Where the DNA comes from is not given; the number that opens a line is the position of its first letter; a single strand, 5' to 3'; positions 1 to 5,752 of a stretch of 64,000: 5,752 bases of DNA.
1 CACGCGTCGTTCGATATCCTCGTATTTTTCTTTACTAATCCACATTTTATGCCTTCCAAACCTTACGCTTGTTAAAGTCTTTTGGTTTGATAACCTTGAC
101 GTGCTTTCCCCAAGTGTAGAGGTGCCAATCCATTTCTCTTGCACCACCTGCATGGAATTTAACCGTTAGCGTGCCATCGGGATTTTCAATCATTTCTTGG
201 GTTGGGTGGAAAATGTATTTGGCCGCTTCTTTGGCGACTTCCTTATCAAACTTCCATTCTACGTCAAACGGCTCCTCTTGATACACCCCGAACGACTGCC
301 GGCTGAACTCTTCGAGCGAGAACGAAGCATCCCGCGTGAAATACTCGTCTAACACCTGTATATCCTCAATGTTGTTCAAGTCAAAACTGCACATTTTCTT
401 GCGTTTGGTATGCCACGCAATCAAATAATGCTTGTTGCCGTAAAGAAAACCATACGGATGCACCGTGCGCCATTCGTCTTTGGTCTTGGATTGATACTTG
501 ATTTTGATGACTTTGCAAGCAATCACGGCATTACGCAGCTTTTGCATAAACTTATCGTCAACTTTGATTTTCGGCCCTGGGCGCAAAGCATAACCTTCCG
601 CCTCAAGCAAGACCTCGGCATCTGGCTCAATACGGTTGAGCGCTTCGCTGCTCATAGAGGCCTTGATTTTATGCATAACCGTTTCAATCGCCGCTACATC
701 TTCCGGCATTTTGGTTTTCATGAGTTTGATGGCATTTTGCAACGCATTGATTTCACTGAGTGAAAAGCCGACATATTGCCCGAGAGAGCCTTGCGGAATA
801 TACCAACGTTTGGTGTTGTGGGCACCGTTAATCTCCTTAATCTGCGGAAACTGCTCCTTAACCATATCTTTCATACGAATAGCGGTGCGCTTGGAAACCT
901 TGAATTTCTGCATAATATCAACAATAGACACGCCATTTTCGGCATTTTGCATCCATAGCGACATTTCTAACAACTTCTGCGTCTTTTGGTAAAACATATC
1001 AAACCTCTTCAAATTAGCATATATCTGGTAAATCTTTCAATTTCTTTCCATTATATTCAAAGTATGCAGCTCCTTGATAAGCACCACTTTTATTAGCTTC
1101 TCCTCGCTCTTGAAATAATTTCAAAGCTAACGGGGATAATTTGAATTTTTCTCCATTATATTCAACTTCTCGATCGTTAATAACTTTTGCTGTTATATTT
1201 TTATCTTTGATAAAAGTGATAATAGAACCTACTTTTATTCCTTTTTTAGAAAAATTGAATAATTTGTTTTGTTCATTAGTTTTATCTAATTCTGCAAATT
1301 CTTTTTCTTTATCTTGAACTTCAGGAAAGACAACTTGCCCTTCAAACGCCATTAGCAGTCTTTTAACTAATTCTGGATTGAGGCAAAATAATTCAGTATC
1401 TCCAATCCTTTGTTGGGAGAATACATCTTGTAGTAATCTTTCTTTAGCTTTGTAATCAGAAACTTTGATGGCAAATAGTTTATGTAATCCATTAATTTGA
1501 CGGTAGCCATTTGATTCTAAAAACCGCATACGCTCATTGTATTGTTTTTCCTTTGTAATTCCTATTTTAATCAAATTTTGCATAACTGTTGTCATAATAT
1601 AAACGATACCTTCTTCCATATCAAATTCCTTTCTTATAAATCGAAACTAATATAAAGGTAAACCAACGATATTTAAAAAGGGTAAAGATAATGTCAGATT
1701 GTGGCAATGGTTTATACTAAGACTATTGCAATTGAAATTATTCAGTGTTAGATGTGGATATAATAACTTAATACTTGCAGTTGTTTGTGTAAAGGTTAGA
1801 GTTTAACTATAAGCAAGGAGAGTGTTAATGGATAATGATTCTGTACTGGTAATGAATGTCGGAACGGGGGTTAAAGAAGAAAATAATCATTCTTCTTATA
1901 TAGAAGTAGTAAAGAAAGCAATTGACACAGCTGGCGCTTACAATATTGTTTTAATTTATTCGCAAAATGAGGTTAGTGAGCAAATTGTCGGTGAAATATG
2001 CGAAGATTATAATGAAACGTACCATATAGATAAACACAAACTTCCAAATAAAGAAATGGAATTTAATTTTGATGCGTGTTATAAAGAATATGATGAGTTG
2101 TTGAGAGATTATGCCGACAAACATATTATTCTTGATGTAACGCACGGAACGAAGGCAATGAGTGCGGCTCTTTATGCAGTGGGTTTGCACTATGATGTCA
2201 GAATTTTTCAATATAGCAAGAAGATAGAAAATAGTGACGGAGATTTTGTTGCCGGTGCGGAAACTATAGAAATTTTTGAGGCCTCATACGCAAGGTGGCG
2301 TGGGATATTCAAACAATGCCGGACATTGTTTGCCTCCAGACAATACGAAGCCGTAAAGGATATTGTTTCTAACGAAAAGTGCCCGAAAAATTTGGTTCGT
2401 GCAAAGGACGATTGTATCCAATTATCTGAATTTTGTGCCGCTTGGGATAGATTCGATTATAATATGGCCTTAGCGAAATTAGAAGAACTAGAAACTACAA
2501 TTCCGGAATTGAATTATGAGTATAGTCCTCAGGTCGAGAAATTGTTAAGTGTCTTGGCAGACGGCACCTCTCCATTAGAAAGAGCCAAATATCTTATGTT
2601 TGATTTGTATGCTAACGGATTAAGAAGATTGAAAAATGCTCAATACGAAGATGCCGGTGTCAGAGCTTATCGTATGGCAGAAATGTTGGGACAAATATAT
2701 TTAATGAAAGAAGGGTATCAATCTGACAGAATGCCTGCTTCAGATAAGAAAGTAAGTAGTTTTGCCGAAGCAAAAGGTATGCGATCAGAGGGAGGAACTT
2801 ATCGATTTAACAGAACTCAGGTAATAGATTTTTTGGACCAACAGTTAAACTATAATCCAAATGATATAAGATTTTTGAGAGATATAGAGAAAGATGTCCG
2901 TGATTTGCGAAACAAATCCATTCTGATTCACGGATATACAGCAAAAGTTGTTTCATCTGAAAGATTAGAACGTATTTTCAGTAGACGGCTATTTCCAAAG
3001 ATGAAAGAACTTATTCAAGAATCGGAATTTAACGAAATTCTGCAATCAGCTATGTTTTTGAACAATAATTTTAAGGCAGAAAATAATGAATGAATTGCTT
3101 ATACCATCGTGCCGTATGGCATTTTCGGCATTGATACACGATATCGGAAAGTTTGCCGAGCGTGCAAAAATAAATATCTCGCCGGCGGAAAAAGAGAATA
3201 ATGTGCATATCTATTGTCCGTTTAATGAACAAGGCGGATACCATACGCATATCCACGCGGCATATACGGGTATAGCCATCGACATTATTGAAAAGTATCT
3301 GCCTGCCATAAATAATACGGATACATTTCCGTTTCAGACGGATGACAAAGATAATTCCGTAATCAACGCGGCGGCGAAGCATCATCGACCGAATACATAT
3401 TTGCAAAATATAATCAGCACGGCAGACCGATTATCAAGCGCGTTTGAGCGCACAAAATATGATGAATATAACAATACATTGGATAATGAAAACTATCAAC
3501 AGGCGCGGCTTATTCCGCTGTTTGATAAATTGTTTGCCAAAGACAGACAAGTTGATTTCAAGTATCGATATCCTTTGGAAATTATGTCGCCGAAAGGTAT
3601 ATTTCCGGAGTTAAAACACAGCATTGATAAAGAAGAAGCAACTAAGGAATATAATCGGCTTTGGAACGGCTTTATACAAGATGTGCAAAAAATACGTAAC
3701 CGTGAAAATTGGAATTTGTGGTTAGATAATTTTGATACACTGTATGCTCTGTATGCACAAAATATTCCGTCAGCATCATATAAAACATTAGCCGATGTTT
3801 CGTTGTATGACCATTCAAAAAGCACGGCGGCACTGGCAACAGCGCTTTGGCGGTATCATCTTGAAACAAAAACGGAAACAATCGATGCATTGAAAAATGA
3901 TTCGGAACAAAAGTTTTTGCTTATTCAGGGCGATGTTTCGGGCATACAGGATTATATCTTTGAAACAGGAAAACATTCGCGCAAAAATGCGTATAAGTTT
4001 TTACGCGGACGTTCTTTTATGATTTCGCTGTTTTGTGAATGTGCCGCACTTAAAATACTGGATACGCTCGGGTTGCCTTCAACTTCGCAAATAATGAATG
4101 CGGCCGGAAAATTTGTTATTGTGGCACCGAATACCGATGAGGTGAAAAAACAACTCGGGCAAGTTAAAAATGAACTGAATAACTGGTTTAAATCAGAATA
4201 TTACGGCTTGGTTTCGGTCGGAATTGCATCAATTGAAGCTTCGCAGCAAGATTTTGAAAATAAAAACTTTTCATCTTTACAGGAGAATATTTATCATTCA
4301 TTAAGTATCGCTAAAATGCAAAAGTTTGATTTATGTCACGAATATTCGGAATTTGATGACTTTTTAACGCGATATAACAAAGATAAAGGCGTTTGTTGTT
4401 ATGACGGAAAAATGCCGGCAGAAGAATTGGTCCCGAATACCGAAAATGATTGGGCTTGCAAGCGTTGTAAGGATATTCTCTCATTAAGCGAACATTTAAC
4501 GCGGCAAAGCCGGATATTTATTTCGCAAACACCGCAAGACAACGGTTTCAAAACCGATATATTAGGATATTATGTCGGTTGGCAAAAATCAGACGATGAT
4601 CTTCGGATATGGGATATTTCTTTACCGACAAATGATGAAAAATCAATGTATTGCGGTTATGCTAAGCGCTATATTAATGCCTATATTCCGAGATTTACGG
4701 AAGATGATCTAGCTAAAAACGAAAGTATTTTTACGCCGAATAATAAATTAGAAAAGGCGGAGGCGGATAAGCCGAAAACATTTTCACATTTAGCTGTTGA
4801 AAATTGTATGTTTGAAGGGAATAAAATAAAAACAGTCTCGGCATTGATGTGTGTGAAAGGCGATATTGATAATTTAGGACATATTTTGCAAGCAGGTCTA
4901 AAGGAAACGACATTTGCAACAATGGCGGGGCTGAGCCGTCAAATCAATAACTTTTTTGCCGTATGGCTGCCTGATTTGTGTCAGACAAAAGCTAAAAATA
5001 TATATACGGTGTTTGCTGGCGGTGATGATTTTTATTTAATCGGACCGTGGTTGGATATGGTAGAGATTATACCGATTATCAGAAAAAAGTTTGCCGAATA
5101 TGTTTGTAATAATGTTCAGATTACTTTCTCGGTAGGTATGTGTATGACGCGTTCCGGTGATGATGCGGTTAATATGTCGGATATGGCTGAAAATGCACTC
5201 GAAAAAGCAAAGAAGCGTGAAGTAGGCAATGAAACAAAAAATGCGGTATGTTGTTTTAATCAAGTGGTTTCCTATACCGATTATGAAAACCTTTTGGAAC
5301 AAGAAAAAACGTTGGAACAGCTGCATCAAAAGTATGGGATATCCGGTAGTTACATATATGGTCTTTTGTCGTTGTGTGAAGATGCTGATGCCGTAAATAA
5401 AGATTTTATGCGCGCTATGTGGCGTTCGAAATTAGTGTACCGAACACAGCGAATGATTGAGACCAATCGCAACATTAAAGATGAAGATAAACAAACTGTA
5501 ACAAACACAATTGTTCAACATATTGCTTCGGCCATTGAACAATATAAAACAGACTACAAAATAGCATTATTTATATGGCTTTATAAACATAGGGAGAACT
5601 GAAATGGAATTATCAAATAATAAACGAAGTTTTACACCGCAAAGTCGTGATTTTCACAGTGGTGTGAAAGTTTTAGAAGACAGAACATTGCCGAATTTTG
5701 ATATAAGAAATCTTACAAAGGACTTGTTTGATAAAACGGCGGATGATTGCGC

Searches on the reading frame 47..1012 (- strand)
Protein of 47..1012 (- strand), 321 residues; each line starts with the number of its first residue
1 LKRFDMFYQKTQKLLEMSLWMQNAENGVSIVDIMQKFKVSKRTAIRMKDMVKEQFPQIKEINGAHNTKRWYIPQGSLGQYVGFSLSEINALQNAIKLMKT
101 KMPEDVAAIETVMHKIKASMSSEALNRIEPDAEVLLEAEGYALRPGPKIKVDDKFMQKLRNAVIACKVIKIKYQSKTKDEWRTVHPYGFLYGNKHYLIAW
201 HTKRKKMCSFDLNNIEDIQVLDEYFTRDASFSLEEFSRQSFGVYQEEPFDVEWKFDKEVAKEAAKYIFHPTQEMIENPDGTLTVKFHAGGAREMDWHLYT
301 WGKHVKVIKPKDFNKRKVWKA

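Call 12: search_protein_families(library=pfam, proteins=[window:47-1012:-], max_evalue=0.01)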
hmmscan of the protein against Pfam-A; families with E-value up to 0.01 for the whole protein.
window:47-1012:- (321 aa): 2 families
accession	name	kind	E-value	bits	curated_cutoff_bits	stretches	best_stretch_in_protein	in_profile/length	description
PF13280.12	WYL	-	2.4e-12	47.1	21.8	1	156-220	3-70/70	WYL domain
PF25583.1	WCX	-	5.7e-08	33.4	23.9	1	249-312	3-63/76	WCX domain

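Call 64: search_protein_families(library=padloc, proteins=[window:47-1012:-], max_evalue=0.01)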
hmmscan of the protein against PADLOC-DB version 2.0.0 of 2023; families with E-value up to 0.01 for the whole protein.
window:47-1012:- (321 aa): 3 families
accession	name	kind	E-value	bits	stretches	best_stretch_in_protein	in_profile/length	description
PDLC01457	WYL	-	3.9e-28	96.6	1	10-312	2-228/229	"CAS-I,CAS-II,CAS-III,CAS-IV,CAS-V,CAS-VI; associated_signaling"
PDLC01652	WYL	-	3.5e-23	80.7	1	152-315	16-152/162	"CAS-I,CAS-II,CAS-III,CAS-IV,CAS-V,CAS-VI; associated_signaling"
PDLC01766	Cas3c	-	1.5e-22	77.6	1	9-314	5-302/1009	-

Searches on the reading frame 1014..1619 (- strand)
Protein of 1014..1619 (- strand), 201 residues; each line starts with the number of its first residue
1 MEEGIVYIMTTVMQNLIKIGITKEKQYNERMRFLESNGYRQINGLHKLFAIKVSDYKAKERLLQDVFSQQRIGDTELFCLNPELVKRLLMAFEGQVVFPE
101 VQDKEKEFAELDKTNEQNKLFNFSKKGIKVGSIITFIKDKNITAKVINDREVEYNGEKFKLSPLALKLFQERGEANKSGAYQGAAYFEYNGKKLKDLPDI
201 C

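Call 12: search_protein_families(library=pfam, proteins=[window:1014-1619:-], max_evalue=0.01)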
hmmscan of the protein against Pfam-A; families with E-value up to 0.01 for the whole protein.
window:1014-1619:- (201 aa): 2 families
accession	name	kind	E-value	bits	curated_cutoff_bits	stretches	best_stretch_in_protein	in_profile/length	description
PF10544.15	T5orf172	-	2.7e-07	31.5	20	1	4-88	1-96/101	T5orf172 domain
PF13455.12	MUG113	-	7.7e-06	26.8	22.3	1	18-89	2-70/73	Meiotically up-regulated gene 113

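Call 64: search_protein_families(library=padloc, proteins=[window:1014-1619:-], max_evalue=0.01)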
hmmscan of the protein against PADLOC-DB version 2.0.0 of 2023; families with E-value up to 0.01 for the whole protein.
window:1014-1619:- (201 aa): 4 families
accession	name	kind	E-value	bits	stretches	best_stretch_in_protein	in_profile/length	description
PDLC05040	PDC-S57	-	1.4e-45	153.9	1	1-127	1-127/229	-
PDLC05041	PDC-S57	-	3.8e-40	135.7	1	2-198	4-203/212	-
PDLC05043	PDC-S57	-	9.5e-24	82.2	1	1-197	1-212/221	-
PDLC01131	PD_DExK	-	0.00029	18.7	1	44-162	31-118/205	"PDDEXK_1, same family as the one fused to CARF (PDB; 1XMX)"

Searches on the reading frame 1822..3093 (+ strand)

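Call 12: search_protein_families(library=pfam, proteins=[window:1822-3093:+], max_evalue=0.01)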
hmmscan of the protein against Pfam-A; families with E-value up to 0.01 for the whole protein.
window:1822-3093:+ (423 aa): 4 families
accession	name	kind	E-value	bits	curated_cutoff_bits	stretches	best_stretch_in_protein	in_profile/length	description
PF09670.15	Cas_Cas02710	-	1.1e-12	48.4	27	1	255-386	9-143/153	Csm6 HEPN domain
PF23400.1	CARF_Card1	-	4.5e-05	23.9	24.6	1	27-122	14-109/146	Card1 CARF domain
PF22230.1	Csx1_CARF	-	0.0019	19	24.7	1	6-131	40-150/163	CRISPR system endoribonuclease Csx1, CARF domain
PF22205.1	Csm6_6H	-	0.0023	18.4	27.6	1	164-231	7-72/93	Csm6 6H domain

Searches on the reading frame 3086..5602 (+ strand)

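Call 12: search_protein_families(library=pfam, proteins=[window:3086-5602:+], max_evalue=0.01)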
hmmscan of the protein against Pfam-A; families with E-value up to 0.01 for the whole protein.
window:3086-5602:+ (838 aa): 4 families
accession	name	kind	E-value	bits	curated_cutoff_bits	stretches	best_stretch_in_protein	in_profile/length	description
PF22335.1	Cas10-Cmr2_palm2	-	2.1e-27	96.3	27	1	589-712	4-127/133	Cas10/Cmr2, second palm domain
PF18211.6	Csm1_B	-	6.9e-23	80.8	26.4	1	299-390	3-94/94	Csm1 subunit domain B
PF18019.7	Cas3_HD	-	0.00086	19.8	23.1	0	10-105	56-135/207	Cas3, HD domain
PF04098.21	Rad52_Rad22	-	0.0012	19.3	20.3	1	676-739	78-143/153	Rad52/22 family double-strand break repair protein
